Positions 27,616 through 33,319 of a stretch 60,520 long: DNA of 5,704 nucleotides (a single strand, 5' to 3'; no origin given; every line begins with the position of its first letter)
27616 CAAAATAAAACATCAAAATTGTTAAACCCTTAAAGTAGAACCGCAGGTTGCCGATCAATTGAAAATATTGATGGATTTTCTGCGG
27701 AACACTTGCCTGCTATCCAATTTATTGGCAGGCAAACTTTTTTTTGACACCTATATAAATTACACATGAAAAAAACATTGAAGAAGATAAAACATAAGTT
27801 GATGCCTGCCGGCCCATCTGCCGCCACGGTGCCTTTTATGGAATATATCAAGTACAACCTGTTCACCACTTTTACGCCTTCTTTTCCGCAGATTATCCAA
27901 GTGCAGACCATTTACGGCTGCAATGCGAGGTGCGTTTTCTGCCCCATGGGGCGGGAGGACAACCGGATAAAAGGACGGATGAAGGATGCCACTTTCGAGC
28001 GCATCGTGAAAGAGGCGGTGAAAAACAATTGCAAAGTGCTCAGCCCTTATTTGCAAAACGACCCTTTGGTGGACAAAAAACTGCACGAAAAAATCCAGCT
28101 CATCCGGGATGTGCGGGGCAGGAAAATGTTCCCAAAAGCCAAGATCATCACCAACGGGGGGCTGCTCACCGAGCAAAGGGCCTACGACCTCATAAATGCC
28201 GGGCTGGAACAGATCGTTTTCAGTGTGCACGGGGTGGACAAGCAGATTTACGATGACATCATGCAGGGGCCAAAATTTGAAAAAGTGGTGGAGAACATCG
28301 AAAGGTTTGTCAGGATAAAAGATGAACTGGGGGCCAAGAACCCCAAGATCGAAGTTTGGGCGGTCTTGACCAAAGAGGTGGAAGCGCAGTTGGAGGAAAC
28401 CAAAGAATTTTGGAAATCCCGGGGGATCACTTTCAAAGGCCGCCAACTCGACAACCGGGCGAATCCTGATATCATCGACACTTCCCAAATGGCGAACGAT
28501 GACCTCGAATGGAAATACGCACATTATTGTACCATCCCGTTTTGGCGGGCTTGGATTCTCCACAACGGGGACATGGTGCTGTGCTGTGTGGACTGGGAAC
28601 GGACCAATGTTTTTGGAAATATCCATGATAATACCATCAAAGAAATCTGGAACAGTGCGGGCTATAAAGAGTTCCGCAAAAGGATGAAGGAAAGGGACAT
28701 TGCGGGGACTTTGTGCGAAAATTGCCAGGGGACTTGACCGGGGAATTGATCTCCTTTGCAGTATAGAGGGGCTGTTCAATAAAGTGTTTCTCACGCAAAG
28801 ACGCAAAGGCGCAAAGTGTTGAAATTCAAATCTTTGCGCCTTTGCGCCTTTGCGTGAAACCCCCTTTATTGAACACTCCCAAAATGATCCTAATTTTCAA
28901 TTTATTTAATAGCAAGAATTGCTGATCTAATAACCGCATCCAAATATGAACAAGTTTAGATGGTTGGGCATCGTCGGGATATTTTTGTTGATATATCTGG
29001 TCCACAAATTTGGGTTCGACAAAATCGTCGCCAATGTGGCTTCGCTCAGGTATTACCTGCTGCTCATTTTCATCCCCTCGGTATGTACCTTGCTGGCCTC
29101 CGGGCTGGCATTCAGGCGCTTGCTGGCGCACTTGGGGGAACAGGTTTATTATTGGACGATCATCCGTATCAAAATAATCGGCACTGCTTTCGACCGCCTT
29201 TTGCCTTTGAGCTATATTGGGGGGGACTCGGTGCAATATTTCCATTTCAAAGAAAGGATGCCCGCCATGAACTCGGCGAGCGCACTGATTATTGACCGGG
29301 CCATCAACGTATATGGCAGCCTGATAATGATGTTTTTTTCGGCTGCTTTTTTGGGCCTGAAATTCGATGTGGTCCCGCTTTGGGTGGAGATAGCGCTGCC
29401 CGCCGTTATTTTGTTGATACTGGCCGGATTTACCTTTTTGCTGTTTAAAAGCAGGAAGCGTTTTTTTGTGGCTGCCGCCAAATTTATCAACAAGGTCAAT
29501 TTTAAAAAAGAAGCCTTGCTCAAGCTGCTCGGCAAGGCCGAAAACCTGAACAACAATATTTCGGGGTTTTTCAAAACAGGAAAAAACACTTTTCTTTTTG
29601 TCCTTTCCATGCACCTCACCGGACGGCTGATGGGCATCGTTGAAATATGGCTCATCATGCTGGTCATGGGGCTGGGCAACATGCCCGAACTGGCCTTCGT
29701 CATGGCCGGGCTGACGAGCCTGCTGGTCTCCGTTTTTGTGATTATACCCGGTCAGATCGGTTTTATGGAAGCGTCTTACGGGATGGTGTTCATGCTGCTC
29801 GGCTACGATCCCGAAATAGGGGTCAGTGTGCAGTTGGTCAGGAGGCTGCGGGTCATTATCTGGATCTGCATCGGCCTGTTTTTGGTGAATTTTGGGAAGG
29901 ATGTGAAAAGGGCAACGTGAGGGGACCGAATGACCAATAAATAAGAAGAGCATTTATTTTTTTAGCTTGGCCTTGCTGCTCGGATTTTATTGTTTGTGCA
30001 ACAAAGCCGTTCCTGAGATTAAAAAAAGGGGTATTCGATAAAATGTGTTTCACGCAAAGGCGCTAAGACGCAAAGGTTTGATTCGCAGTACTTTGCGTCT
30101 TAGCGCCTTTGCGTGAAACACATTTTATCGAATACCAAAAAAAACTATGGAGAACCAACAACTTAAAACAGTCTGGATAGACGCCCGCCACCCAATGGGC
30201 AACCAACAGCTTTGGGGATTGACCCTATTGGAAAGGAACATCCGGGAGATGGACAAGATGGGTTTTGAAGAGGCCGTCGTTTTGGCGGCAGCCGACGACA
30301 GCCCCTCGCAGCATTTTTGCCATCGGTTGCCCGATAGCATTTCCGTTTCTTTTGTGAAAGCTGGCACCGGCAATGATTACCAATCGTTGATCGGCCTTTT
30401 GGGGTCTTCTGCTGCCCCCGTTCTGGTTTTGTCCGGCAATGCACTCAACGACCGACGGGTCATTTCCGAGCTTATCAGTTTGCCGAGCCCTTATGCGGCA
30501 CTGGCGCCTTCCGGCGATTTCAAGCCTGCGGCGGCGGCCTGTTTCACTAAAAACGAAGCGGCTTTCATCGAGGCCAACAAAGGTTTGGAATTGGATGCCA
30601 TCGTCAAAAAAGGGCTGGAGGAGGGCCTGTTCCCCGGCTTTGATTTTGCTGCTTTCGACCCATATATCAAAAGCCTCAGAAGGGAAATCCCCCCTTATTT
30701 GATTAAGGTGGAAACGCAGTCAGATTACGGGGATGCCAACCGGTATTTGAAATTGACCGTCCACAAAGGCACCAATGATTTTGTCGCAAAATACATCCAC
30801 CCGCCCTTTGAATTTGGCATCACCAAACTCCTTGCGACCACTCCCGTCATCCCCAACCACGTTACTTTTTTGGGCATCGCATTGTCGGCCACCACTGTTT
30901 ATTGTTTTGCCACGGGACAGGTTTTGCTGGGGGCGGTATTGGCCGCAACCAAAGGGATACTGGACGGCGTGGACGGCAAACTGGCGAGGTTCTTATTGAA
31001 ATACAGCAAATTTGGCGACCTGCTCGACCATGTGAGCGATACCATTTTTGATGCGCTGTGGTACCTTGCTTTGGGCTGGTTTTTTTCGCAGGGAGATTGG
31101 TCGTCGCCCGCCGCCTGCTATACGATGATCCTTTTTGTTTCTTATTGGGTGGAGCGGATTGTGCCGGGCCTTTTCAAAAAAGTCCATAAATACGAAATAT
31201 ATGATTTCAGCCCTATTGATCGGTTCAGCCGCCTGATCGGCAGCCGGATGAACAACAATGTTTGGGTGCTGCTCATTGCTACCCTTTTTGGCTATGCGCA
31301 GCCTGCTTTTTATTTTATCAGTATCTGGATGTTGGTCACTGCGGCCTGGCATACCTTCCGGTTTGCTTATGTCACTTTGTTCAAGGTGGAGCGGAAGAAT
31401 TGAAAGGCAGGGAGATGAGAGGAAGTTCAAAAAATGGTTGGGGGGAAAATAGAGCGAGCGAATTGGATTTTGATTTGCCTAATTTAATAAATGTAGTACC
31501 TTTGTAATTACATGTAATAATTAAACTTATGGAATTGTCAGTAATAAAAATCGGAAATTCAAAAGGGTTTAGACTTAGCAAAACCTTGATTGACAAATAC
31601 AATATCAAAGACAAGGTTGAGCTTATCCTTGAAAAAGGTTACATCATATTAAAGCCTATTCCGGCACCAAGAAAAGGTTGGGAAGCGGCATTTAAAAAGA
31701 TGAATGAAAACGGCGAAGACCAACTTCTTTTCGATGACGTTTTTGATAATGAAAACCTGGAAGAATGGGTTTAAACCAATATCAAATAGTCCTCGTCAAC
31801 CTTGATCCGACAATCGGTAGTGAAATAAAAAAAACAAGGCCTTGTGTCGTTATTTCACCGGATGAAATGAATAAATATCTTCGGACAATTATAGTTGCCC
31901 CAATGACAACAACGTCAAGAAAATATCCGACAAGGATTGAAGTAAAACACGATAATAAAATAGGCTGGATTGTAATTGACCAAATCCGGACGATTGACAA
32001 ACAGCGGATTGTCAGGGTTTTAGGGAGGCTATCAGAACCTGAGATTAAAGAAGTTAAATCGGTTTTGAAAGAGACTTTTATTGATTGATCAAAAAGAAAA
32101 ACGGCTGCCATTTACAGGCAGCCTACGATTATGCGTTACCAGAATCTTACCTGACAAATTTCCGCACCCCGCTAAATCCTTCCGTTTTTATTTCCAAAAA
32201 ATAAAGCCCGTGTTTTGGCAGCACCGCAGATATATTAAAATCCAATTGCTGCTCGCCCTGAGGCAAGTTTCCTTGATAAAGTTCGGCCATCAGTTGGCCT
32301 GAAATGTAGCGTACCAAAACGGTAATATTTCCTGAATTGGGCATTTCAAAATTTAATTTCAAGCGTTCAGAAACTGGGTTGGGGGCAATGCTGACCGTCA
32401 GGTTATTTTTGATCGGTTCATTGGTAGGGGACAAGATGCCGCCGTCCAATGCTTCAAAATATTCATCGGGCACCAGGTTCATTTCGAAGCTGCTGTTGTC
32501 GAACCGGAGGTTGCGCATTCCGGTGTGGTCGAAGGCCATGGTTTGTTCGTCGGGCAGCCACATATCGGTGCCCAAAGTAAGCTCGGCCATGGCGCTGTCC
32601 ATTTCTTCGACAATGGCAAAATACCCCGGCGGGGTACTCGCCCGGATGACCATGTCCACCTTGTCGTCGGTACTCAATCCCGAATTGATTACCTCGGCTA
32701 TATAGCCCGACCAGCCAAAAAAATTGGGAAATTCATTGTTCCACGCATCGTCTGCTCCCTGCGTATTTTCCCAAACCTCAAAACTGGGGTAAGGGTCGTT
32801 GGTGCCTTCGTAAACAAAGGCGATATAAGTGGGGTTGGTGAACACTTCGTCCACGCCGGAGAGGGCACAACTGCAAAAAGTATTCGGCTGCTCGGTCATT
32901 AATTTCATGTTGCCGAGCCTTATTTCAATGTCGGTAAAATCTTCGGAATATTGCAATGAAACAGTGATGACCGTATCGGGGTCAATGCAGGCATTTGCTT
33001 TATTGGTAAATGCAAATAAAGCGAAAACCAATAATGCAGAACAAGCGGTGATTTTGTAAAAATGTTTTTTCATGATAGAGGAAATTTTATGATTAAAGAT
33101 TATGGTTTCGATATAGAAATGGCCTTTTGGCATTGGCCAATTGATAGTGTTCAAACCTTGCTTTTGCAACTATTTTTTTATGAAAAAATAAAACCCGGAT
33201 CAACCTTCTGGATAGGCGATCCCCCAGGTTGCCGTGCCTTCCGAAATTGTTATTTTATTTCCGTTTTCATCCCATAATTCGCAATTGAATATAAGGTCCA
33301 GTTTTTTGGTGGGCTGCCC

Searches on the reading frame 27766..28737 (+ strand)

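Call 8: search_protein_families(library=pfam, proteins=[window:27766-28737:+])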
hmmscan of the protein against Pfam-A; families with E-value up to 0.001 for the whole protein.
window:27766-28737:+ (323 aa): 2 families
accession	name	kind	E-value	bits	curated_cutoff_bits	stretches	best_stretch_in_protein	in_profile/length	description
PF04055.27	Radical_SAM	-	9.1e-16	58.9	29.5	1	47-183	2-138/166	Radical SAM superfamily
PF13186.11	SPASM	-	9.7e-15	55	21.5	1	255-321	1-67/67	Iron-sulfur cluster-binding domain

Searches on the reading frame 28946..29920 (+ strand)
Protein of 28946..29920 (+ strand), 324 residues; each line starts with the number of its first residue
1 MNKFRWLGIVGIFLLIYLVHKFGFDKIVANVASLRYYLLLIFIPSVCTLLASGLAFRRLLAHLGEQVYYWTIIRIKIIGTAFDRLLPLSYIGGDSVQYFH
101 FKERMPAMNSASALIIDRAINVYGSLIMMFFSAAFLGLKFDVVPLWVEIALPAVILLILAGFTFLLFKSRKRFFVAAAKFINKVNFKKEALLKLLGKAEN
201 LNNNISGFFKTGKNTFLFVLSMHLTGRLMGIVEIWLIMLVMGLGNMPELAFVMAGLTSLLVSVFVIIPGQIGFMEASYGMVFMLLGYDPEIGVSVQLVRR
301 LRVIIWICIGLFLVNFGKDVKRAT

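Call 10: search_protein_families(library=pfam, proteins=[window:28946-29920:+])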
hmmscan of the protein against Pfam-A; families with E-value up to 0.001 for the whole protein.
window:28946-29920:+ (324 aa): 1 family
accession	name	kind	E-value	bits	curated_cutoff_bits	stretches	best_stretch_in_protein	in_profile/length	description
PF03706.18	LPG_synthase_TM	-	6.1e-28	98.6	33.4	1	8-304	4-295/302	Lysylphosphatidylglycerol synthase TM region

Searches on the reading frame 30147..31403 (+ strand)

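Call 10: search_protein_families(library=pfam, proteins=[window:30147-31403:+])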
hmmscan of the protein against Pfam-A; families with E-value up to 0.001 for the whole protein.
window:30147-31403:+ (418 aa): 1 family
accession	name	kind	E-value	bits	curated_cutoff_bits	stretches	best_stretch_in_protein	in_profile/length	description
PF01066.26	CDP-OH_P_transf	-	1.7e-12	48.5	22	1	234-330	2-93/152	CDP-alcohol phosphatidyltransferase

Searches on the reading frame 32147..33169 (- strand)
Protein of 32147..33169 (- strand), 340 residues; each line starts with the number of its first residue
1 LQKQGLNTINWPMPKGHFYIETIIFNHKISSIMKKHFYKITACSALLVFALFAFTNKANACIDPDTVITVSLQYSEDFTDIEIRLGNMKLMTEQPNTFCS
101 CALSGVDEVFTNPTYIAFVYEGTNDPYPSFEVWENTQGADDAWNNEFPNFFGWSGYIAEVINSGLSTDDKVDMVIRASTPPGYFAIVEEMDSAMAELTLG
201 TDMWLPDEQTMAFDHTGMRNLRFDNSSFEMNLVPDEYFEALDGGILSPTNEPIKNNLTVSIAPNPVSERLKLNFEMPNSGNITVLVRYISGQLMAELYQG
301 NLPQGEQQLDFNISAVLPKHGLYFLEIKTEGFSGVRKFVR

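Call 10: search_protein_families(library=pfam, proteins=[window:32147-33169:-])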
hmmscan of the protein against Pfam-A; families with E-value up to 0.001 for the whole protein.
window:32147-33169:- (340 aa): 1 family
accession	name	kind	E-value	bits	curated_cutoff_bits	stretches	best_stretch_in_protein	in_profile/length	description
PF18962.6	Por_Secre_tail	-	2.5e-06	28.1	27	1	263-339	3-74/75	Secretion system C-terminal sorting domain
